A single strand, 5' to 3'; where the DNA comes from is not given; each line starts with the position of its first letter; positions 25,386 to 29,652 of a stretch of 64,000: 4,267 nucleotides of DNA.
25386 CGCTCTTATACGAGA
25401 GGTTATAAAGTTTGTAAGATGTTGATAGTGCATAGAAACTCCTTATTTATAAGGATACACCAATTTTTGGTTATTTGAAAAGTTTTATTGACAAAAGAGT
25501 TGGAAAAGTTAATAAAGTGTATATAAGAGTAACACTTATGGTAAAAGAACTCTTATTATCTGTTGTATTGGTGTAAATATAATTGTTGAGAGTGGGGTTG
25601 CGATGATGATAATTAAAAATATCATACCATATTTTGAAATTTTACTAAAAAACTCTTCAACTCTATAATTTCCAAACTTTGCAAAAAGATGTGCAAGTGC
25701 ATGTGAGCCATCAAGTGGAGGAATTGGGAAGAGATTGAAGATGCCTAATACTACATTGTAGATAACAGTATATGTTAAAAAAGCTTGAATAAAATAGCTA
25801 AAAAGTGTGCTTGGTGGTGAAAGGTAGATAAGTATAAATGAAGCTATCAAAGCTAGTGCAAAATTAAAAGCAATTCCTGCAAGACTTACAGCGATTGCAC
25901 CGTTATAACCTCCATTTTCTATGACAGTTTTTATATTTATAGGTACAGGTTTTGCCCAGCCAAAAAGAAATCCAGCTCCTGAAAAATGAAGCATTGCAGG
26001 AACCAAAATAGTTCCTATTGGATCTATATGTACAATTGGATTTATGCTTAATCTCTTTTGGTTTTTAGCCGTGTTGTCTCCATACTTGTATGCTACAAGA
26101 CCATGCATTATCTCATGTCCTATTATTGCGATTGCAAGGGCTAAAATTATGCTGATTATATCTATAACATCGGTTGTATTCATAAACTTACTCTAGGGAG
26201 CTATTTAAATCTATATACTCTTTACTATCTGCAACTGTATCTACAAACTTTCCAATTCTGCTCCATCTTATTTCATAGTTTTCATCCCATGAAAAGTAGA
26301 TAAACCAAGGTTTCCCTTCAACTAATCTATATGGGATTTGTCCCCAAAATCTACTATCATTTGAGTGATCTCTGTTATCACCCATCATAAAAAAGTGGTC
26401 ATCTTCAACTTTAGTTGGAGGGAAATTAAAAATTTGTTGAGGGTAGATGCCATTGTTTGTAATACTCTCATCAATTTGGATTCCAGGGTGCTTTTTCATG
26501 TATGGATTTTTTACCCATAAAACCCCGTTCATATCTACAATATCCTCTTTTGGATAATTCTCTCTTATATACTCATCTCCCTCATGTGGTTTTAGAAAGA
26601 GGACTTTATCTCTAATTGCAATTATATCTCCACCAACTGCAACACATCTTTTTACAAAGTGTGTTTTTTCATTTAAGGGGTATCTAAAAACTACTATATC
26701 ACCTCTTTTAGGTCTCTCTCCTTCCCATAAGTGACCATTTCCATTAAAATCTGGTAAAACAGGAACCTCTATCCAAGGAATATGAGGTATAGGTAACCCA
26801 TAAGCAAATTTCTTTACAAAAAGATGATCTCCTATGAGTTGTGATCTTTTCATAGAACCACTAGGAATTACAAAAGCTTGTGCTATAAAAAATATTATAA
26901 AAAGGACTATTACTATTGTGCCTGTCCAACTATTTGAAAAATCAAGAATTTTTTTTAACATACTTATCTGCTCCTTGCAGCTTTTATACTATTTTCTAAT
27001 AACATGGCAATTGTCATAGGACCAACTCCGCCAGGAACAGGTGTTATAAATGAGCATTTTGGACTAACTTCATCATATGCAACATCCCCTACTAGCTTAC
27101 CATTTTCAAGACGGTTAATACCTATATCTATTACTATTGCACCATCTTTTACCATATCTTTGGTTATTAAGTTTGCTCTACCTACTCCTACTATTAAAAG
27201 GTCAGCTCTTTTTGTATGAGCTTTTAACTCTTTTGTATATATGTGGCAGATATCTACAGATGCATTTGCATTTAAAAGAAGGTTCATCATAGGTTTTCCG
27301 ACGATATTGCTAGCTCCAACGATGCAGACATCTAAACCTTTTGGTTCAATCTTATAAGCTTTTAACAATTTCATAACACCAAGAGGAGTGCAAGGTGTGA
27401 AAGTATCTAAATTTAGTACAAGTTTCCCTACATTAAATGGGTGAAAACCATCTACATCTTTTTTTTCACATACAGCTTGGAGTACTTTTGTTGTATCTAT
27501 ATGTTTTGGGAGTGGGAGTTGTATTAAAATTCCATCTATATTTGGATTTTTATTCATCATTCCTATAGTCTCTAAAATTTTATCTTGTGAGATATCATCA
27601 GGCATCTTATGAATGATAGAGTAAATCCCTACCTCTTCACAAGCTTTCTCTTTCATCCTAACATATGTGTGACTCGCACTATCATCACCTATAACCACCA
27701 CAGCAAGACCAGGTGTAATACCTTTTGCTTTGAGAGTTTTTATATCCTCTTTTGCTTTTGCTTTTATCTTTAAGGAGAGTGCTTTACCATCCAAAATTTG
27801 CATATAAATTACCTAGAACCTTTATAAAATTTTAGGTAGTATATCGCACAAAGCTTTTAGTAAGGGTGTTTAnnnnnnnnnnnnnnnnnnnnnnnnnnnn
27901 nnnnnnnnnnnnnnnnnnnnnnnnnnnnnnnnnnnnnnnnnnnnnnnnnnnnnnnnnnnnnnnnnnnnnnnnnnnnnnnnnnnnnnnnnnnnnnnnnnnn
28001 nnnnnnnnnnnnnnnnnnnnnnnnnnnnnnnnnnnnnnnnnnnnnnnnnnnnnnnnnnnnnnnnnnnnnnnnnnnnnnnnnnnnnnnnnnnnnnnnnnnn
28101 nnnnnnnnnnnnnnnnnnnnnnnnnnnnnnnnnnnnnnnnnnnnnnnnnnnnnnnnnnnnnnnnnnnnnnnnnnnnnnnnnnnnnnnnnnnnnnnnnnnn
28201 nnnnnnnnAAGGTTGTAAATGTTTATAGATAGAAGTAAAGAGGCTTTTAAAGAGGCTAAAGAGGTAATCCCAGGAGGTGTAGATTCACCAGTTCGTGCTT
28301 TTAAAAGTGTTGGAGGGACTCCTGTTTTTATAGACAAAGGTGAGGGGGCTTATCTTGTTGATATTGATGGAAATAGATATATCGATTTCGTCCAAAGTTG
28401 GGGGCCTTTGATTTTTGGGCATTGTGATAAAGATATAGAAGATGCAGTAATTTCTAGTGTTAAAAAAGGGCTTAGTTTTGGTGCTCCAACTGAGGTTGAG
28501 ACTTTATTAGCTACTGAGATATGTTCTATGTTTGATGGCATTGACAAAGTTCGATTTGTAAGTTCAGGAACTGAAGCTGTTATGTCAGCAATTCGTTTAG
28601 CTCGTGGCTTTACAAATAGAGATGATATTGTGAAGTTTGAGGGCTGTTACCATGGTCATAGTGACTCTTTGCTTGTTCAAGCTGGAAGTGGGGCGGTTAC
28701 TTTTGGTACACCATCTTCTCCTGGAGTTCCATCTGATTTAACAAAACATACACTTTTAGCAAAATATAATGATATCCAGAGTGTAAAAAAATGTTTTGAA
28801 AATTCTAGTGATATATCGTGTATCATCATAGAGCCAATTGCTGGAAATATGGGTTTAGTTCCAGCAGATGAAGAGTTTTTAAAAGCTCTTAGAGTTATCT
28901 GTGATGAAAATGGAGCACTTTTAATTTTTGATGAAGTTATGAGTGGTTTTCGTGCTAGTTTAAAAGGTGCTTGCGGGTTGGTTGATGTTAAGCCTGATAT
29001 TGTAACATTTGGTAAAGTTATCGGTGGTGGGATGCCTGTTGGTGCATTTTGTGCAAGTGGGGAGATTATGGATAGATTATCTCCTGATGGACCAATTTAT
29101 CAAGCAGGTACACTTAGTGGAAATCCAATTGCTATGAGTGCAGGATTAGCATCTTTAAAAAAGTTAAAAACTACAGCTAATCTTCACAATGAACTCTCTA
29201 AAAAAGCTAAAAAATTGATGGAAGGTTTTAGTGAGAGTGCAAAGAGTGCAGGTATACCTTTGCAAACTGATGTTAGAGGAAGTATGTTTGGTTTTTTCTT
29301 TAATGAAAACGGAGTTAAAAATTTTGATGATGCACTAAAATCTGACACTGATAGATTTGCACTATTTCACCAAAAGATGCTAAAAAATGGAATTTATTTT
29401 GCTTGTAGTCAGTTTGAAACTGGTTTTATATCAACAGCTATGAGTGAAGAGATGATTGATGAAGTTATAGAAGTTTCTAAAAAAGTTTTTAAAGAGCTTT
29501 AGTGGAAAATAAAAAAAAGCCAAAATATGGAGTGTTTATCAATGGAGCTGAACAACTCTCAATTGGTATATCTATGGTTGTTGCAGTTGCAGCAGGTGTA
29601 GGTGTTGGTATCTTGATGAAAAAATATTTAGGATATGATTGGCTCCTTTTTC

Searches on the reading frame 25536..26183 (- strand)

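Call 39: search_protein_families(library=pfam, proteins=[window:25536-26183:-], max_evalue=0.001)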
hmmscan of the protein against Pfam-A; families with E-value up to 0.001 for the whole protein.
window:25536-26183:- (215 aa): 1 family
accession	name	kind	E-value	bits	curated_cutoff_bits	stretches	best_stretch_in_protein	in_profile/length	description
PF02163.28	Peptidase_M50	-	1.6e-15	57.5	27.2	2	132-193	159-220/221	Peptidase family M50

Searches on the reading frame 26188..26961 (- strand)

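Call 39: search_protein_families(library=pfam, proteins=[window:26188-26961:-], max_evalue=0.001)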
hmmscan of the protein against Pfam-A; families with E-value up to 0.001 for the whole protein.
window:26188-26961:- (257 aa): 1 family
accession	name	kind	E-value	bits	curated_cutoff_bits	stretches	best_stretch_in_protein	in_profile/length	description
PF10502.14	Peptidase_S26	-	3.7e-37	128.3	22.9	1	11-222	7-167/168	Signal peptidase, peptidase S26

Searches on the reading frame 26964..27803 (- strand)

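Call 39: search_protein_families(library=pfam, proteins=[window:26964-27803:-], max_evalue=0.001)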
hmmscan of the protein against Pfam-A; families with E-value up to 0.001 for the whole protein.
window:26964-27803:- (279 aa): 3 families
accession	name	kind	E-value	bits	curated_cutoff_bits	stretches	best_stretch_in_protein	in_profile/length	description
PF02882.25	THF_DHG_CYH_C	-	1.2e-68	229.9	27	1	121-277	1-157/160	Tetrahydrofolate dehydrogenase/cyclohydrolase, NAD(P)-binding domain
PF00763.28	THF_DHG_CYH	-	1.2e-41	142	32.8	1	4-118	1-115/115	Tetrahydrofolate dehydrogenase/cyclohydrolase, catalytic domain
PF01118.30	Semialdhyde_dh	-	0.00036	21.3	26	0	159-216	2-58/121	Semialdehyde dehydrogenase, NAD binding domain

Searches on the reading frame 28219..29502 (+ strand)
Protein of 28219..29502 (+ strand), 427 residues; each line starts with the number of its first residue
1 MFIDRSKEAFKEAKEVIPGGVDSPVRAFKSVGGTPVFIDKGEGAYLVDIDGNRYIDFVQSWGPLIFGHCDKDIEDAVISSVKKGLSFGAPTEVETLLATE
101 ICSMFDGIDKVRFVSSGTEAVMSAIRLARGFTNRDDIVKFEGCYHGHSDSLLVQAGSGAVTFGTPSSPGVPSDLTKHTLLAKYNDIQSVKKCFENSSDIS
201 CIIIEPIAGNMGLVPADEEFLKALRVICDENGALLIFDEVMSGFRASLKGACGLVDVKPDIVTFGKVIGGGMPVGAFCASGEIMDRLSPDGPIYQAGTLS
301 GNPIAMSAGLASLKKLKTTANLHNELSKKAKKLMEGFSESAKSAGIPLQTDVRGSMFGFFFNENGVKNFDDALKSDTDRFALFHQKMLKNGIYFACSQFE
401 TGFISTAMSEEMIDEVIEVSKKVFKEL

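Call 39: search_protein_families(library=pfam, proteins=[window:28219-29502:+], max_evalue=0.001)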
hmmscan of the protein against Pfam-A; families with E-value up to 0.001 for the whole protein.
window:28219-29502:+ (427 aa): 2 families
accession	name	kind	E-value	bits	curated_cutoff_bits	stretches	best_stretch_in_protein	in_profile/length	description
PF00202.27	Aminotran_3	-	6.1e-76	256.1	30.5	1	34-394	9-371/403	Aminotransferase class-III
PF00155.27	Aminotran_1_2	-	7.6e-05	22.5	19.7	1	114-418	71-359/361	Aminotransferase class I and II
